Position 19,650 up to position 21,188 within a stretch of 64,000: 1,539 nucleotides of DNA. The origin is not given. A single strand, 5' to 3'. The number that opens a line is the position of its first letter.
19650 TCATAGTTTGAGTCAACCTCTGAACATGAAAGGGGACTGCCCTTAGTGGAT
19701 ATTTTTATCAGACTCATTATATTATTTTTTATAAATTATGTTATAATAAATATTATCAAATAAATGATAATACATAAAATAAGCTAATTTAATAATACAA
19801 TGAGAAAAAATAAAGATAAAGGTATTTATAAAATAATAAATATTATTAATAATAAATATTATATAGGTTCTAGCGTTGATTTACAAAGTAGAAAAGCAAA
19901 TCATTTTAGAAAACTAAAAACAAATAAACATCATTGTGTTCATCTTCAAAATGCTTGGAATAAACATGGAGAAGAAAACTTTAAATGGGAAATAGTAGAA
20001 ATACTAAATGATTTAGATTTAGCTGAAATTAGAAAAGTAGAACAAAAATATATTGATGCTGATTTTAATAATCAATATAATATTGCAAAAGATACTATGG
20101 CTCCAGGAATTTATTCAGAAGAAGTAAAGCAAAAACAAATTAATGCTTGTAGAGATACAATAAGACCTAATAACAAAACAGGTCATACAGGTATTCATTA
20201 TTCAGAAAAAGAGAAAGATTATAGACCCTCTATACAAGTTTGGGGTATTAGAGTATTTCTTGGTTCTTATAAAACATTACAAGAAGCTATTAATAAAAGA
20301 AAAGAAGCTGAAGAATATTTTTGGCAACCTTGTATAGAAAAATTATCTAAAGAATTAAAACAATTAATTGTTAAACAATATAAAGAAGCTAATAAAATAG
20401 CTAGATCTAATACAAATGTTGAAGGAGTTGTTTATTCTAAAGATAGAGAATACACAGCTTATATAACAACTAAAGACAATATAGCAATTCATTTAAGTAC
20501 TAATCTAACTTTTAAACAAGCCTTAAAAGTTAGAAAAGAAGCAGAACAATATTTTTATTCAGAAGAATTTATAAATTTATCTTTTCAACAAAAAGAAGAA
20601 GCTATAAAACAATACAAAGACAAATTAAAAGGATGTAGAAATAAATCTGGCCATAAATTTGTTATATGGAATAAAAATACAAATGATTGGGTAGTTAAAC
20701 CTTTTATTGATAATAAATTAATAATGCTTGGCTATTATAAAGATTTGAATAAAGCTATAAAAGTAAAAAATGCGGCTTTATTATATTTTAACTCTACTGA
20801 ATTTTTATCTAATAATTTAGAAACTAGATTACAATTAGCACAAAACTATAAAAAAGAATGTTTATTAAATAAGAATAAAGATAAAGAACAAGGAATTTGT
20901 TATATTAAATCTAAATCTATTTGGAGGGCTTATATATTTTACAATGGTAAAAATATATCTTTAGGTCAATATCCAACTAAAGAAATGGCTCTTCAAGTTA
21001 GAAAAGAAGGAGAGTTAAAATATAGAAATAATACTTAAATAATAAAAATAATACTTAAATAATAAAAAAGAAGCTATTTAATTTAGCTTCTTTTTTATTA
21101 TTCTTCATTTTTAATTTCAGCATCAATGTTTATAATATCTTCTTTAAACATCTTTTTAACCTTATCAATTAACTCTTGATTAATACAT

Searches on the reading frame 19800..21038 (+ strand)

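Call 27: search_protein_families(library=ncbifam, proteins=[window:19800-21038:+], max_evalue=0.01)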
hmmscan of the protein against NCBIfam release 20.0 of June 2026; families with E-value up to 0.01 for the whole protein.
window:19800-21038:+ (412 aa): 1 family
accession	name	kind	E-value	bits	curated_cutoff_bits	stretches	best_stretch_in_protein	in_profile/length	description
TIGR01453.1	grpIintron_endo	subfamily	5e-22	79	56.05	1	7-159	2-115/215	group I intron endonuclease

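Call 58: search_protein_families(library=pfam, proteins=[window:19800-21038:+], max_evalue=0.001)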
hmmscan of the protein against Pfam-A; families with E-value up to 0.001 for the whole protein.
window:19800-21038:+ (412 aa): 2 families
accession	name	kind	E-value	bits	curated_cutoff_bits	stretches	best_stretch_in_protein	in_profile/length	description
PF01541.30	GIY-YIG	-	7.8e-08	33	22.6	1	7-94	2-78/78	GIY-YIG catalytic domain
PF00847.26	AP2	-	1.1e-06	29.2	33.3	0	364-397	4-40/54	AP2 domain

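Call 70: search_protein_families(library=phrogs, proteins=[window:19800-21038:+], max_evalue=0.001)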
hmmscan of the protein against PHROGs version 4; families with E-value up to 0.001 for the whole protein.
window:19800-21038:+ (412 aa): 12 families
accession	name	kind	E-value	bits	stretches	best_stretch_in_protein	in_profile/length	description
phrog_99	-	DNA, RNA and nucleotide metabolism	2.7e-30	107.3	4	112-195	198-281/383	HNH endonuclease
phrog_4578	-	DNA, RNA and nucleotide metabolism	2.4e-23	83.4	3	112-173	52-113/130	HNH endonuclease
phrog_13470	-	DNA, RNA and nucleotide metabolism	4.3e-20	73.4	2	110-181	78-149/152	HNH endonuclease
phrog_314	-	DNA, RNA and nucleotide metabolism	2.1e-18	67.6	1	1-339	173-502/574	homing endonuclease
phrog_7168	-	DNA, RNA and nucleotide metabolism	7.4e-17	62.7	1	7-264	2-281/284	homing endonuclease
phrog_19446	-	DNA, RNA and nucleotide metabolism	3.2e-13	50.8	1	9-119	4-115/254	homing endonuclease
phrog_3593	-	DNA, RNA and nucleotide metabolism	1.1e-11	45.8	0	275-328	139-194/210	HNH endonuclease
phrog_24751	-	DNA, RNA and nucleotide metabolism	2.1e-11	44.9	0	127-171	9-53/65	HNH endonuclease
phrog_374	-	DNA, RNA and nucleotide metabolism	2.8e-11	43.9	1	115-195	348-432/617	HNH endonuclease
phrog_5123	-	DNA, RNA and nucleotide metabolism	3.3e-09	37.8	1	9-81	4-75/152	homing endonuclease with GIY-YIG motif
phrog_37010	-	unknown function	3.2e-05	24.6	0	123-177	188-242/264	-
phrog_35306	-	unknown function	0.00016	22.9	0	123-183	25-85/90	-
